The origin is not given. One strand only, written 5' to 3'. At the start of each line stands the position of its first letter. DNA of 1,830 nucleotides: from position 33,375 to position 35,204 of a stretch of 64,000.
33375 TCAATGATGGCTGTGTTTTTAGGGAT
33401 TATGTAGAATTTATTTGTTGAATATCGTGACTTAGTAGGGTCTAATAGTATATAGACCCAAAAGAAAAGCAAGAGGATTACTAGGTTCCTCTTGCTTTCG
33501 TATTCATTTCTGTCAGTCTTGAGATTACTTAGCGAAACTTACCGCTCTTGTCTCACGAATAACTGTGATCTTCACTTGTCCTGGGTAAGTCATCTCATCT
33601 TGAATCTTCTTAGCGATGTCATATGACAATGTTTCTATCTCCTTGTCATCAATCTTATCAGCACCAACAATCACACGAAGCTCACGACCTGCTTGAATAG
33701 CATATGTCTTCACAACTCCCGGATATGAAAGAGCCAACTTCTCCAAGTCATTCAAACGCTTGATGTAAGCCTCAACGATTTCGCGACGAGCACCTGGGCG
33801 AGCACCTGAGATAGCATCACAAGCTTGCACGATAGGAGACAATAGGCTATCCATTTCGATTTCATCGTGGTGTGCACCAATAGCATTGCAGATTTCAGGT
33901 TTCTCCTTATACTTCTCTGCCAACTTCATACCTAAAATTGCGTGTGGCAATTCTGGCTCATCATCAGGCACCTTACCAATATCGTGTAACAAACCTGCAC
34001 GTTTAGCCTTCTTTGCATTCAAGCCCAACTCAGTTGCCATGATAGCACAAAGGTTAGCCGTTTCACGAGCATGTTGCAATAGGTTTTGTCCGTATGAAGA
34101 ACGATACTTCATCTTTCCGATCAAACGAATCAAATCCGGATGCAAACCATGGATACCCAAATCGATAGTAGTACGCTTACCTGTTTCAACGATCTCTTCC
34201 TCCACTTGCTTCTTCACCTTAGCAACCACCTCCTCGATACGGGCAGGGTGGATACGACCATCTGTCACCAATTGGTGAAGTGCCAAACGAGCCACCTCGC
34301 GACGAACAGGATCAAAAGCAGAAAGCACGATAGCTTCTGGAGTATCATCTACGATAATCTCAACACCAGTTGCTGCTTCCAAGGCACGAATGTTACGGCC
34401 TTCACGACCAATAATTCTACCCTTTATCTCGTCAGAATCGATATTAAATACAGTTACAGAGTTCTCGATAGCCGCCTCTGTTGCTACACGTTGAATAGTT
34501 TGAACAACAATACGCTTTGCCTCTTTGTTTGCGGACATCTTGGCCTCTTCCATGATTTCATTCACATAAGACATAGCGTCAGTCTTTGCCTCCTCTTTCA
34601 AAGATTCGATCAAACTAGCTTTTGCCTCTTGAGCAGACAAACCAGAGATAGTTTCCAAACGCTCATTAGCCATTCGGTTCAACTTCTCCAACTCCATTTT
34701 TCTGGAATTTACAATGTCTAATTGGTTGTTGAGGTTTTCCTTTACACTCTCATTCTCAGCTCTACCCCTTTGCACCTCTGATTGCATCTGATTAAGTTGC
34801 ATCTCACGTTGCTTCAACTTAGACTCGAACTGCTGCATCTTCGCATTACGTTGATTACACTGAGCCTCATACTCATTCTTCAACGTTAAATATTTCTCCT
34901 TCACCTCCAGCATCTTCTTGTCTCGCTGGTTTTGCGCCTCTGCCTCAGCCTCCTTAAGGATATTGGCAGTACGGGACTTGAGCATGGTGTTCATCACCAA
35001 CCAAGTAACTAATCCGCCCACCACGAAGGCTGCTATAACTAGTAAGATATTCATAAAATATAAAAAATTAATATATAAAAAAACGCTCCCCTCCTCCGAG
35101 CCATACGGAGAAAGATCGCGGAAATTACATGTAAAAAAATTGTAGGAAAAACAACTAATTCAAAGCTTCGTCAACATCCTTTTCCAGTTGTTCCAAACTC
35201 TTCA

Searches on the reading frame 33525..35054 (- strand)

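Call 55: search_protein_families(library=ncbifam, proteins=[window:33525-35054:-], max_evalue=0.00001)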
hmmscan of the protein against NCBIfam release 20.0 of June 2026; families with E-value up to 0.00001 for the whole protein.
window:33525-35054:- (509 aa): 8 families
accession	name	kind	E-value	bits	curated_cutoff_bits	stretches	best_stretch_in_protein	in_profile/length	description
TIGR03319.1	RNase_Y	equivalog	3.8e-194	645.9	454.35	1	4-509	2-514/514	ribonuclease Y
NF009345.0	PRK12705.1-2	equivalog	4.2e-156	520.5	904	1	2-509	6-509/509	hypothetical protein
NF009344.0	PRK12705.1-1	equivalog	2.3e-142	475.5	831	1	34-509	98-572/572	hypothetical protein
NF000997.0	PRK00106.1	equivalog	7.5e-140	467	937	1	29-509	55-535/535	ribonuclease Y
NF009347.0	PRK12705.1-4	equivalog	5.9e-74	249.4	579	1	88-503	47-464/473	hypothetical protein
NF009346.0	PRK12705.1-3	equivalog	1.1e-24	87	545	1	89-463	71-439/493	hypothetical protein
TIGR00277.1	HDIG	domain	1e-18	67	27.6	1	321-397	1-83/84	HDIG domain-containing metalloprotein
NF010326.0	PRK13763.1-1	equivalog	6e-06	26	247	0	208-281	95-163/186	putative RNA-processing protein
